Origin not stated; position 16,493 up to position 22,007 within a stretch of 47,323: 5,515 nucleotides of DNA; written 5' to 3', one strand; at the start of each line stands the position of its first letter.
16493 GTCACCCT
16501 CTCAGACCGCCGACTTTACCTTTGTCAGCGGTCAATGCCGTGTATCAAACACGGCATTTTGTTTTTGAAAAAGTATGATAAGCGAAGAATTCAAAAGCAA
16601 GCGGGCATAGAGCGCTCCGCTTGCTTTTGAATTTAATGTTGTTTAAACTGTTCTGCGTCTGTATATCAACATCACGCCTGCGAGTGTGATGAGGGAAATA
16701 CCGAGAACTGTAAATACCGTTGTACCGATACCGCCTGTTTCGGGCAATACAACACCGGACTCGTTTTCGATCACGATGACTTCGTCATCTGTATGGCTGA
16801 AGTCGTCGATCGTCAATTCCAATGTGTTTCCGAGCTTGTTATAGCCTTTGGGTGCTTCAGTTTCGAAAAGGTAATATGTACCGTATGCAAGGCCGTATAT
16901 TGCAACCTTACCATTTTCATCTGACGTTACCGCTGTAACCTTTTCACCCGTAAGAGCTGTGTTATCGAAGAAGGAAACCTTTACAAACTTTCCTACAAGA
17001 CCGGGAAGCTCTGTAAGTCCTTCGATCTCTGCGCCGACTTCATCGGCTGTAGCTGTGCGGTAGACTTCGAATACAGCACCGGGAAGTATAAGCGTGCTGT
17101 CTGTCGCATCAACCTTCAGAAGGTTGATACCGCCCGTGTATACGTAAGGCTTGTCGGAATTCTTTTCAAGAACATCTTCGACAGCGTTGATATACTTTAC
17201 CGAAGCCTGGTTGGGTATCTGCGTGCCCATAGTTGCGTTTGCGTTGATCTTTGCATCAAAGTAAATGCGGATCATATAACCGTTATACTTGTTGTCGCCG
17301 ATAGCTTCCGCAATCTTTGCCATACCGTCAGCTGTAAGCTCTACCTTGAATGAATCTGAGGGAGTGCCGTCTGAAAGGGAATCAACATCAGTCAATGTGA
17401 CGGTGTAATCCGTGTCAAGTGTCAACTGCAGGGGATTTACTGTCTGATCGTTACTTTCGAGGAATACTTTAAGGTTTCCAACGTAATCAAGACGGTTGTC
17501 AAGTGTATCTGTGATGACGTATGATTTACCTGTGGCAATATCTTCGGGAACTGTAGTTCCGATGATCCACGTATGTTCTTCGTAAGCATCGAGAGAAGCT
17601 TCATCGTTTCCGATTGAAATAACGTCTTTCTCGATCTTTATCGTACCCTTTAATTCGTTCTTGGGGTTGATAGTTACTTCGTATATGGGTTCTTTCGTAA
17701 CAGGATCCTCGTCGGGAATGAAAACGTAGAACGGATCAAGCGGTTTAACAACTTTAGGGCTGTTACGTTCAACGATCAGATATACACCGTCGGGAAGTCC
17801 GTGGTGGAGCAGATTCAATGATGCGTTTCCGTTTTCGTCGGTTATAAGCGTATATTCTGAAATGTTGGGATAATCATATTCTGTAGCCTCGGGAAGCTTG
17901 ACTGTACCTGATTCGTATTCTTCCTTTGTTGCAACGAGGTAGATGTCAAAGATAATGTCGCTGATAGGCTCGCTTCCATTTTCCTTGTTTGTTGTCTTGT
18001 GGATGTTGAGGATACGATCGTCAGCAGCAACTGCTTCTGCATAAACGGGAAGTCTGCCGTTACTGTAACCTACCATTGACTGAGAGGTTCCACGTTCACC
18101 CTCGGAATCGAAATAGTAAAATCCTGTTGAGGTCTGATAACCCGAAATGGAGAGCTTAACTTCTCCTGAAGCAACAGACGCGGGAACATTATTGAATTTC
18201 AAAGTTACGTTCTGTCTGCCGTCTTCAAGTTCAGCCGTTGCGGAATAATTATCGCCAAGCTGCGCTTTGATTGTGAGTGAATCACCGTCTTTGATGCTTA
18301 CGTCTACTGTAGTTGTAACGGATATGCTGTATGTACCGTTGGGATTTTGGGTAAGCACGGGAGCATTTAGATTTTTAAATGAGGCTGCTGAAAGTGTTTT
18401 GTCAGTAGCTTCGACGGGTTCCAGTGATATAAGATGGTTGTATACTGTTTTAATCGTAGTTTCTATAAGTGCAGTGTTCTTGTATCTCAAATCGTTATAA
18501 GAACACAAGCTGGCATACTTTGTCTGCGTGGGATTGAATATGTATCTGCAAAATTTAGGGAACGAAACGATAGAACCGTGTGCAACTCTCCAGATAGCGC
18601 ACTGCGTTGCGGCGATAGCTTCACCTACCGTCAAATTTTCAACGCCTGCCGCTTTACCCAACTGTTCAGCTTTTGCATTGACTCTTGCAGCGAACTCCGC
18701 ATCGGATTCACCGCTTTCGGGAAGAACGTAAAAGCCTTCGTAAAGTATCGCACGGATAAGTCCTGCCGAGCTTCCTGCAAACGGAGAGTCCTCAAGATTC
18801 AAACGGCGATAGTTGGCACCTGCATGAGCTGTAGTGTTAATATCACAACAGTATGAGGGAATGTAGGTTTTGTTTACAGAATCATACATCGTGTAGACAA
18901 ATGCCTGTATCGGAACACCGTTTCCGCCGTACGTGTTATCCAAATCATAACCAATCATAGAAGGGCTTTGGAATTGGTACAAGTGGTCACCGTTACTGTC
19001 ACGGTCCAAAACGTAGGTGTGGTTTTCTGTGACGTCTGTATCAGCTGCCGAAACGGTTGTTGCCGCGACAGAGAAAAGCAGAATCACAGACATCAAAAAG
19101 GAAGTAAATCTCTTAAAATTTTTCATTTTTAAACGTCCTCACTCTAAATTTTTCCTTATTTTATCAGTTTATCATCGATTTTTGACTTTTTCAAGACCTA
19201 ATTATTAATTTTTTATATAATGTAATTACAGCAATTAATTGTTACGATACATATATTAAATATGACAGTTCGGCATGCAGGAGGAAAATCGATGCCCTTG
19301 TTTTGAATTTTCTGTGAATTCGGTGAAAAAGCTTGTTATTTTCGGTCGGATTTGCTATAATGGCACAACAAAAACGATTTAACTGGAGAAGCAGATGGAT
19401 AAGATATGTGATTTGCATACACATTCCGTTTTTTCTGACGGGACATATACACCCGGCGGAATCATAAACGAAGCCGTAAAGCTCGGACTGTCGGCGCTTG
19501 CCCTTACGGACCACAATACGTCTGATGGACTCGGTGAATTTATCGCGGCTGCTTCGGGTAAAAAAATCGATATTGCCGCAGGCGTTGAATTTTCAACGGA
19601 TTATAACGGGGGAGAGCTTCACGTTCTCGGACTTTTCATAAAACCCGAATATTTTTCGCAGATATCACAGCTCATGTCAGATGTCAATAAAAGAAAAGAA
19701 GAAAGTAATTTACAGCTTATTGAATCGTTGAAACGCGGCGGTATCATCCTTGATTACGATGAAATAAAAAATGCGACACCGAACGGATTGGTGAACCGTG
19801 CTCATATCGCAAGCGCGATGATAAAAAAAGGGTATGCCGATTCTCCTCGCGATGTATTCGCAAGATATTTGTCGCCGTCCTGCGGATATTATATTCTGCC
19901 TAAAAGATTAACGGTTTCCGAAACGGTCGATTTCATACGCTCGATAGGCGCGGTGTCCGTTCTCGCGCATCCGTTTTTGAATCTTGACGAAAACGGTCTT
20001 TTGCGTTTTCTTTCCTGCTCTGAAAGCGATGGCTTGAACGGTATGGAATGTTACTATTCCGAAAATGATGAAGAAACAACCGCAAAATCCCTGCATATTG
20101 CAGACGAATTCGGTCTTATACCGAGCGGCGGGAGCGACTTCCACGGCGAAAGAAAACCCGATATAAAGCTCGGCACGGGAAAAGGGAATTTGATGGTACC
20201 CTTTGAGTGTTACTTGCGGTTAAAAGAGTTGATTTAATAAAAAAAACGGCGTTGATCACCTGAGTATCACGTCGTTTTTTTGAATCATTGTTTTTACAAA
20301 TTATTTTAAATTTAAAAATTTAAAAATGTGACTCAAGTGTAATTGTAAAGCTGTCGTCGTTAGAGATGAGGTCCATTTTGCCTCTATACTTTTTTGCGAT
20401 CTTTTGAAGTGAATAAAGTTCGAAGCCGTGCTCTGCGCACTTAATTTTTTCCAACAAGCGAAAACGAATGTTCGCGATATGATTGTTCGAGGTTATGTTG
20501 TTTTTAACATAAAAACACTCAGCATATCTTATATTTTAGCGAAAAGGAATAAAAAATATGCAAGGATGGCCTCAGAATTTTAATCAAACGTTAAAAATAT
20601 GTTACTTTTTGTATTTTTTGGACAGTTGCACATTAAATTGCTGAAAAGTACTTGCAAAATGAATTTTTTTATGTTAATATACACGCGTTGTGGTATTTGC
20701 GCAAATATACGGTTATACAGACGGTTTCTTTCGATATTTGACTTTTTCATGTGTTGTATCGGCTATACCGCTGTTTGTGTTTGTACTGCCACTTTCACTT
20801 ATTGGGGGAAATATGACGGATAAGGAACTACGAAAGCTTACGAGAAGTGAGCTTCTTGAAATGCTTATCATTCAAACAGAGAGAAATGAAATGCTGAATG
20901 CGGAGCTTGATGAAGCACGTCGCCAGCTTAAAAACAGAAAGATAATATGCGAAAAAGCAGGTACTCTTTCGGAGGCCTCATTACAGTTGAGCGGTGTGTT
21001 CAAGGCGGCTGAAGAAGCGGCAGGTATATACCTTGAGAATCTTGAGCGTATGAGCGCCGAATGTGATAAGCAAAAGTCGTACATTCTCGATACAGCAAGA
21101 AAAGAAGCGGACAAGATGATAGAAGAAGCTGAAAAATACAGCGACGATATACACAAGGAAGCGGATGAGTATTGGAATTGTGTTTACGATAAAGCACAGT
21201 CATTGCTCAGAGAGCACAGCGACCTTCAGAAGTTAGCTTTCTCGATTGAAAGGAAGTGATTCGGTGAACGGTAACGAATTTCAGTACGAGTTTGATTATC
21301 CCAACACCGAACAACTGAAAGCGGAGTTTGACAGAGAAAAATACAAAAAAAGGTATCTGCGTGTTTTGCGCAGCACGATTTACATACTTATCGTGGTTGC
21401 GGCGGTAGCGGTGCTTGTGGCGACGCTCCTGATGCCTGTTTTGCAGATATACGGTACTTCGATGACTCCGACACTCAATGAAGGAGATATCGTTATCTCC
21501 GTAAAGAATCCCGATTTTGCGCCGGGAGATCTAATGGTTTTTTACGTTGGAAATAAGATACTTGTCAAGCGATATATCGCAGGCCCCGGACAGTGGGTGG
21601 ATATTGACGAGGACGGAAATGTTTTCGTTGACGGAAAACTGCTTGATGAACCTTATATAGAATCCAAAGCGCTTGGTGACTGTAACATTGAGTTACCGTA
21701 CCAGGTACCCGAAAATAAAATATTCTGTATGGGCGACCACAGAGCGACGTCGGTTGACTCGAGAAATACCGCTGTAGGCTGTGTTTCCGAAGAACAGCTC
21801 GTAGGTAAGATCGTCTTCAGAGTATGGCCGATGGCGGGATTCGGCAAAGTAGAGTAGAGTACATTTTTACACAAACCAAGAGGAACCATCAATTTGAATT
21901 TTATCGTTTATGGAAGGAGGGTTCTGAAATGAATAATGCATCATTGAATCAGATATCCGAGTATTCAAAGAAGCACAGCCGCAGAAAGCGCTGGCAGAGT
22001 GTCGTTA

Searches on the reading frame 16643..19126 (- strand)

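Call 28: search_protein_families(library=pfam, proteins=[window:16643-19126:-], max_evalue=0.001)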
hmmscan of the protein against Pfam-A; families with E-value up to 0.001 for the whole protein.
window:16643-19126:- (827 aa): 5 families
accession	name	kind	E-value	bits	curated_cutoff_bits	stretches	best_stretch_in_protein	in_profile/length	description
PF17802.7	SpaA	-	7.6e-18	64.9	23.1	1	666-776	2-79/91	Prealbumin-like fold domain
PF08341.16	TED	-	3.1e-06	28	22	1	91-233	2-97/102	Thioester domain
PF00746.26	Gram_pos_anchor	-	6.7e-06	26.4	20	1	789-825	4-39/43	LPXTG cell wall anchor motif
PF16569.11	GramPos_pilinBB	-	1.6e-05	26.2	30.5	1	520-647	7-114/116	Gram-positive pilin backbone subunit 2, Cna-B-like domain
PF16555.11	GramPos_pilinD1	-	4.6e-05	24.4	23.1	1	382-491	36-160/160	Gram-positive pilin subunit D1, N-terminal domain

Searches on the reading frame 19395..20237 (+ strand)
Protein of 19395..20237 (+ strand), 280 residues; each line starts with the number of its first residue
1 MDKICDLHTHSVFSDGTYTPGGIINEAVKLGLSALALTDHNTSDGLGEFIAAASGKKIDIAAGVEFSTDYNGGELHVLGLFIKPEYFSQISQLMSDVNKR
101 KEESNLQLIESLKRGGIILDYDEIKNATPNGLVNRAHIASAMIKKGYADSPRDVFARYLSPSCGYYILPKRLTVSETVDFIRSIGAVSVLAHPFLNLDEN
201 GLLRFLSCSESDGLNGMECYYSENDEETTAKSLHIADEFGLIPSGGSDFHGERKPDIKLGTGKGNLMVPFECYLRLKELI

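Call 28: search_protein_families(library=pfam, proteins=[window:19395-20237:+], max_evalue=0.001)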
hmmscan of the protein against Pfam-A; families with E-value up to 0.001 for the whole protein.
window:19395-20237:+ (280 aa): 1 family
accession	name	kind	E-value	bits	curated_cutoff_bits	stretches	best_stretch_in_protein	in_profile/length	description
PF02811.25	PHP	-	9.1e-15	55.8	26.4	1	6-100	1-98/164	PHP domain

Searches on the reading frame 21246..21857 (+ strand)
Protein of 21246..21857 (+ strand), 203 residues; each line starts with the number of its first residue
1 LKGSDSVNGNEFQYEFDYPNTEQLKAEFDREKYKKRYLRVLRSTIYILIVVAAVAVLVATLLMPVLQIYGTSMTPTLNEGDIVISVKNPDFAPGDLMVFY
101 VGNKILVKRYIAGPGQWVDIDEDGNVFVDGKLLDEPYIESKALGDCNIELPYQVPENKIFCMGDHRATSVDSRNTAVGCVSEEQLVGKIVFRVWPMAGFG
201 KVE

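Call 28: search_protein_families(library=pfam, proteins=[window:21246-21857:+], max_evalue=0.001)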
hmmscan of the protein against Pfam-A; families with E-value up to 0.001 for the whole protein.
window:21246-21857:+ (203 aa): 2 families
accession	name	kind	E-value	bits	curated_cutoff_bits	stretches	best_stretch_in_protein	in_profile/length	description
PF10502.14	Peptidase_S26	-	2.9e-29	102.6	22.9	1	43-194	3-168/168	Signal peptidase, peptidase S26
PF00717.28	Peptidase_S24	-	4.6e-07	30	23.3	1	64-112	36-84/116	Peptidase S24-like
